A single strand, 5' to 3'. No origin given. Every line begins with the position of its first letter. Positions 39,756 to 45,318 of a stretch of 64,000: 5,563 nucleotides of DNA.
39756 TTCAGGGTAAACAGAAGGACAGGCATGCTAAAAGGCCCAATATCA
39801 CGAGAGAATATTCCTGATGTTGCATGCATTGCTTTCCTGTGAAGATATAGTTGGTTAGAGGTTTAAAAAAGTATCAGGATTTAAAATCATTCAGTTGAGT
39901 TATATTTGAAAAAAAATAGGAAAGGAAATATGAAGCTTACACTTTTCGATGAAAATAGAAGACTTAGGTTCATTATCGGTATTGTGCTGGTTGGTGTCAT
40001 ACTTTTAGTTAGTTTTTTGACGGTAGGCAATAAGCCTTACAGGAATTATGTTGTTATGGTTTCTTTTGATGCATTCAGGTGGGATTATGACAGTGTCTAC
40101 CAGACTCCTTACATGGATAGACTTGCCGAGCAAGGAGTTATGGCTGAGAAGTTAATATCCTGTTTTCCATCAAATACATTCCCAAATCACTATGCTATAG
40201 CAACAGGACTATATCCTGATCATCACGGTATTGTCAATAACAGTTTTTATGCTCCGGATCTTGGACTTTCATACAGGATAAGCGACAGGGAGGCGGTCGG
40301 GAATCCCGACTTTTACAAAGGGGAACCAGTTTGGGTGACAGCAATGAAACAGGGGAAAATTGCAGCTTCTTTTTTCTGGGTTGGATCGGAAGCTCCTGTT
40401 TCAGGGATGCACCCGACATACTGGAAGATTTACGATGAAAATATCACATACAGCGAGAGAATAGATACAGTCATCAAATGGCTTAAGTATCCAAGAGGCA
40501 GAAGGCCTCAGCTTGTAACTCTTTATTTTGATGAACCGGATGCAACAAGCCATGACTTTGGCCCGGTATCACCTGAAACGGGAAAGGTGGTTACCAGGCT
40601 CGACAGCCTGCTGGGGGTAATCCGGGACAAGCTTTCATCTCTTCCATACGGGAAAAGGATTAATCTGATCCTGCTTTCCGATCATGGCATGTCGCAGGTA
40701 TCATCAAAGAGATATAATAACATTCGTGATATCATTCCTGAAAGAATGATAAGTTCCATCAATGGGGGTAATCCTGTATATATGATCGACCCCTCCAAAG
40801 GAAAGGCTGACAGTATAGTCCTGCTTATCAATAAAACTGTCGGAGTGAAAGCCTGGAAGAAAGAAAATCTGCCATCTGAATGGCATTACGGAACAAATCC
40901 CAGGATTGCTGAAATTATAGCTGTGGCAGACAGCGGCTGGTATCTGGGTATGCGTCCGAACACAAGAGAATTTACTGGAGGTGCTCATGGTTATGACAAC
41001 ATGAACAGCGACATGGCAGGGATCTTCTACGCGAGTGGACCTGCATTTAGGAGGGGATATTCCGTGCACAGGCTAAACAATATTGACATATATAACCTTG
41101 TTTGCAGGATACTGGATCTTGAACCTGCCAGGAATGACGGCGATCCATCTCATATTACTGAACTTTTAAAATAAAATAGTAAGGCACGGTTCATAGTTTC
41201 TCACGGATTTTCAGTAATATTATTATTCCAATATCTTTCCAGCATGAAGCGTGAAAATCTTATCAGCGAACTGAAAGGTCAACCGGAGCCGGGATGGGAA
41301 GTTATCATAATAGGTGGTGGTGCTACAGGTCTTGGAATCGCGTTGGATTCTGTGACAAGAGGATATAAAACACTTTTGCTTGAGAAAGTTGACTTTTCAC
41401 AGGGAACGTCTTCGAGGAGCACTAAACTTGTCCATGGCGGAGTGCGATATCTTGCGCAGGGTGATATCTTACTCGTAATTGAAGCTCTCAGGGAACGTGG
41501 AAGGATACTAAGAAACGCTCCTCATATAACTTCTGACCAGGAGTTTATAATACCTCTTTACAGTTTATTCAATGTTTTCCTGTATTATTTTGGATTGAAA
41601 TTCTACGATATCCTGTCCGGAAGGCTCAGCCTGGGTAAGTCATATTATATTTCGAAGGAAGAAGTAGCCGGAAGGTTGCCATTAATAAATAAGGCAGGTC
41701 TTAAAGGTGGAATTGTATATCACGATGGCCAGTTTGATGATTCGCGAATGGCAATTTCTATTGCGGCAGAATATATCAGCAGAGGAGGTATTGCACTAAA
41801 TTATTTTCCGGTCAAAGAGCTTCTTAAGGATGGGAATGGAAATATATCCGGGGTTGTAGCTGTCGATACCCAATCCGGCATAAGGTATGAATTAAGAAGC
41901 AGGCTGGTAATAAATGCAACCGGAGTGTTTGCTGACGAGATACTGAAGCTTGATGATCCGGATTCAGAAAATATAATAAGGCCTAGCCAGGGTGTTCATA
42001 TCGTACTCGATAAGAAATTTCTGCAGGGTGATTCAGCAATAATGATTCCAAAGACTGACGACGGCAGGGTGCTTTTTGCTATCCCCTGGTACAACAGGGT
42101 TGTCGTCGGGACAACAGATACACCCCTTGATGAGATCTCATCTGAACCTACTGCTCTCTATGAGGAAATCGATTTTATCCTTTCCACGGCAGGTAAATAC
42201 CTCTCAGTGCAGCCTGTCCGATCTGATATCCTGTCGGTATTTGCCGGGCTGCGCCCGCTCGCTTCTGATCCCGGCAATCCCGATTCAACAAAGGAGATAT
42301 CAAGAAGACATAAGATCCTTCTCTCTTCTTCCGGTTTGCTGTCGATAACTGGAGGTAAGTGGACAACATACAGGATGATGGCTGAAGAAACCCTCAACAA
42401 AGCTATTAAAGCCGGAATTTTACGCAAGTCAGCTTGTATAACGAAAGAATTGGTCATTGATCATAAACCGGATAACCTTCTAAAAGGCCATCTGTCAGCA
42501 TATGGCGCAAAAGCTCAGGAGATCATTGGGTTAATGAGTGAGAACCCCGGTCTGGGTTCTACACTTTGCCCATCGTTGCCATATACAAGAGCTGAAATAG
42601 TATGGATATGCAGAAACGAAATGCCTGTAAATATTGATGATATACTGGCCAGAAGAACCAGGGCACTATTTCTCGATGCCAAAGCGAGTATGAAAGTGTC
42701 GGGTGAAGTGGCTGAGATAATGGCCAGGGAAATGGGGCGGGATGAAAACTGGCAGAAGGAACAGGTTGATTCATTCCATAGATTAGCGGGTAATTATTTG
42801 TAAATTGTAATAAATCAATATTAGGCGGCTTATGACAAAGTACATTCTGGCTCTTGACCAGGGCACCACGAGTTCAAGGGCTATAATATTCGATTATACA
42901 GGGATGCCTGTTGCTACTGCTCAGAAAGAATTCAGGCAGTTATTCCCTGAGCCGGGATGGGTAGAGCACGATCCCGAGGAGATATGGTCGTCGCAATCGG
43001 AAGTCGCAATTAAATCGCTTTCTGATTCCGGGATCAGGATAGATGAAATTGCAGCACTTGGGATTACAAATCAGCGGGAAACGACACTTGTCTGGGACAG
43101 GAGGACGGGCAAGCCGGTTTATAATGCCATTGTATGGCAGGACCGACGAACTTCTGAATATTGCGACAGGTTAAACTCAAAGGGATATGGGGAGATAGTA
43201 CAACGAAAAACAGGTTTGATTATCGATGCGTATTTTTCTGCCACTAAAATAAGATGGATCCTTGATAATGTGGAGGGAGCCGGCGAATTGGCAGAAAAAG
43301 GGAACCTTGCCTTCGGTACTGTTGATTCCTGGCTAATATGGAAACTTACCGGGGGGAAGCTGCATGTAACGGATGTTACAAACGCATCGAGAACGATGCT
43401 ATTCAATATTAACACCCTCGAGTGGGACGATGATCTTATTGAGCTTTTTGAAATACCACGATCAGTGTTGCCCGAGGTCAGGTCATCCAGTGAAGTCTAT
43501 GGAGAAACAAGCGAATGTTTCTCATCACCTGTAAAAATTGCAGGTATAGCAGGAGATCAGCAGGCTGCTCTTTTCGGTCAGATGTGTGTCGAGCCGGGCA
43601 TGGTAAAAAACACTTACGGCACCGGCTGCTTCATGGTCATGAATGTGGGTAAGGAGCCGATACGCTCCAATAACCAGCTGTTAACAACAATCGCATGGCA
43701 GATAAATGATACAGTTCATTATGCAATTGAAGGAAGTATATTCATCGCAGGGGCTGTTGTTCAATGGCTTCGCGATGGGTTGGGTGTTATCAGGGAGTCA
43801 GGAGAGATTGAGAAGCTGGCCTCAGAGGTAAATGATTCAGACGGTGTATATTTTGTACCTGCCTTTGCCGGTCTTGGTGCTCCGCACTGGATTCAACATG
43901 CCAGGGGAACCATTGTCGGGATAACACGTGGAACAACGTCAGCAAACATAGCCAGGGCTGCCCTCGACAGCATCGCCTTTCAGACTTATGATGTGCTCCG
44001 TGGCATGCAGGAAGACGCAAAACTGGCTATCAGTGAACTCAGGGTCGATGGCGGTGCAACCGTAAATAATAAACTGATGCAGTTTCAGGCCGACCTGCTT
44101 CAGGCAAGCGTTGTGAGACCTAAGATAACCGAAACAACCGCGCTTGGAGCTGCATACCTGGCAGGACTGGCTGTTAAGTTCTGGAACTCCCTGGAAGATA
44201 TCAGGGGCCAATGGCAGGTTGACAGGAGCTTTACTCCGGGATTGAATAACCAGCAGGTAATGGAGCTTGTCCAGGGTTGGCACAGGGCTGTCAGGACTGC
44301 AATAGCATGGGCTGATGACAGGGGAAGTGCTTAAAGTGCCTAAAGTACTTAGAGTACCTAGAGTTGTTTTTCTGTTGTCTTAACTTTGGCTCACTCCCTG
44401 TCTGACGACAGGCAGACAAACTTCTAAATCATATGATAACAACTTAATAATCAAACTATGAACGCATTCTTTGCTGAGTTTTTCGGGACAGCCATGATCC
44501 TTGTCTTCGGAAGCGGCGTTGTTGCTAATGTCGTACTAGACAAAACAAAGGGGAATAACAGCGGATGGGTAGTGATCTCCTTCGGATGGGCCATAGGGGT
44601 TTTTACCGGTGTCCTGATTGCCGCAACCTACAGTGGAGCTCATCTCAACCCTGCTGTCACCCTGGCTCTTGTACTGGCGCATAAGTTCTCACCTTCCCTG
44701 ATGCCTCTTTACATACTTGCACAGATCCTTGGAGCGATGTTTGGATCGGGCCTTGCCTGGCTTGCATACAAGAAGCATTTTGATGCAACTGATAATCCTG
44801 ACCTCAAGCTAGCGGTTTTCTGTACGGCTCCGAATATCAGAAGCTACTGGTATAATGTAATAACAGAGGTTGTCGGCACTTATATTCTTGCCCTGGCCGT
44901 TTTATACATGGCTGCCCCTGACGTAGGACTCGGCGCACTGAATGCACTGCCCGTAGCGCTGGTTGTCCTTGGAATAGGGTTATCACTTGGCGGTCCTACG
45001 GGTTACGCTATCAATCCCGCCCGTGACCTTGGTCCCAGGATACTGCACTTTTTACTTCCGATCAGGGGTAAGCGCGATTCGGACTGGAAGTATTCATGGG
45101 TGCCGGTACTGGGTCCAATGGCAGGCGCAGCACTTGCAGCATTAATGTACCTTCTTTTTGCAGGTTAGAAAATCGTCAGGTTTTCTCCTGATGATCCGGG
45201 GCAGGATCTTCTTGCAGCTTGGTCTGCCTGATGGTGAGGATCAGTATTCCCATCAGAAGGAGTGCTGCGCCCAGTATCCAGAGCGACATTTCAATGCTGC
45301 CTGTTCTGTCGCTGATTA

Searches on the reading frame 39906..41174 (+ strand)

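Call 3: search_protein_families(library=pfam, proteins=[window:39906-41174:+], max_evalue=0.01)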
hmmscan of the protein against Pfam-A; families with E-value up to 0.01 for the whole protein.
window:39906-41174:+ (422 aa): 2 families
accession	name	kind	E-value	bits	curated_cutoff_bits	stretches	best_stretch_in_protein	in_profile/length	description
PF01663.27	Phosphodiest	-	7.7e-87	292.5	23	1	49-364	1-342/342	Type I phosphodiesterase / nucleotide pyrophosphatase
PF00884.28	Sulfatase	-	1e-05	25.5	25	1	49-122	3-74/301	Sulfatase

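Call 5: search_protein_families(library=ncbifam, proteins=[window:39906-41174:+], max_evalue=0.001)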
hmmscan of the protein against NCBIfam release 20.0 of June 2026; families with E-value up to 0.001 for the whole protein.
window:39906-41174:+ (422 aa): 4 families
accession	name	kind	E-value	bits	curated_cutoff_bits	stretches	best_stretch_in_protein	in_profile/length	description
NF042991.1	alk_phos_PafA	equivalog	2.9e-09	35.9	650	1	48-122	39-118/554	alkaline phosphatase PafA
NF051873.1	AlkPhosPhoY32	equivalog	4.5e-08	32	1000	1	41-131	15-110/539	alkaline phosphatase PhoY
NF010322.0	PRK13759.1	equivalog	1.7e-05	23.5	481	1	54-111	19-75/486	arylsulfatase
TIGR02335.1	hydr_PhnA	equivalog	0.00028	20.1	407.55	0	66-120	36-89/408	phosphonoacetate hydrolase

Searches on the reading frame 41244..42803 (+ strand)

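Call 3: search_protein_families(library=pfam, proteins=[window:41244-42803:+], max_evalue=0.01)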
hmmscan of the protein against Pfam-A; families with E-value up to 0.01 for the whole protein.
window:41244-42803:+ (519 aa): 5 families
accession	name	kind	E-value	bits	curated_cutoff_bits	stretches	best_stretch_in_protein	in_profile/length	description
PF01266.30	DAO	-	2.9e-53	182.1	27.9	1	20-377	2-353/353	FAD dependent oxidoreductase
PF16901.10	DAO_C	-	1e-20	74.3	31.4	1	413-501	33-123/126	C-terminal domain of alpha-glycerophosphate oxidase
PF00890.30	FAD_binding_2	-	2.3e-05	24.2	20.4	1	20-59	2-41/414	FAD binding domain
PF12831.13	FAD_oxidored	-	0.00012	21.9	27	0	19-60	1-42/416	FAD dependent oxidoreductase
PF01494.25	FAD_binding_3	-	0.0059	16.3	22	0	19-71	3-54/349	FAD binding domain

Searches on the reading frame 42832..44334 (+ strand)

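Call 3: search_protein_families(library=pfam, proteins=[window:42832-44334:+], max_evalue=0.01)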
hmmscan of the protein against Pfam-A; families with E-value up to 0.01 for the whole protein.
window:42832-44334:+ (500 aa): 2 families
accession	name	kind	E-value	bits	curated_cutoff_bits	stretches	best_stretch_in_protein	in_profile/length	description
PF00370.27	FGGY_N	-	1.2e-78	264.5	28.8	1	4-249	1-245/245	FGGY family of carbohydrate kinases, N-terminal domain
PF02782.22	FGGY_C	-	8.5e-43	146.9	27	1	259-447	2-197/198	FGGY family of carbohydrate kinases, C-terminal domain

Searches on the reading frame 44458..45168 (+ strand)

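Call 84: search_protein_families(library=pfam, proteins=[window:44458-45168:+], max_evalue=0.001)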
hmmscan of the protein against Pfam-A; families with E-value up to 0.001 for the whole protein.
window:44458-45168:+ (236 aa): 1 family
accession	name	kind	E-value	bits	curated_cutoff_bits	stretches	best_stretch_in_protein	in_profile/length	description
PF00230.25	MIP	-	7.2e-44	150.6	25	1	2-231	9-222/222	Major intrinsic protein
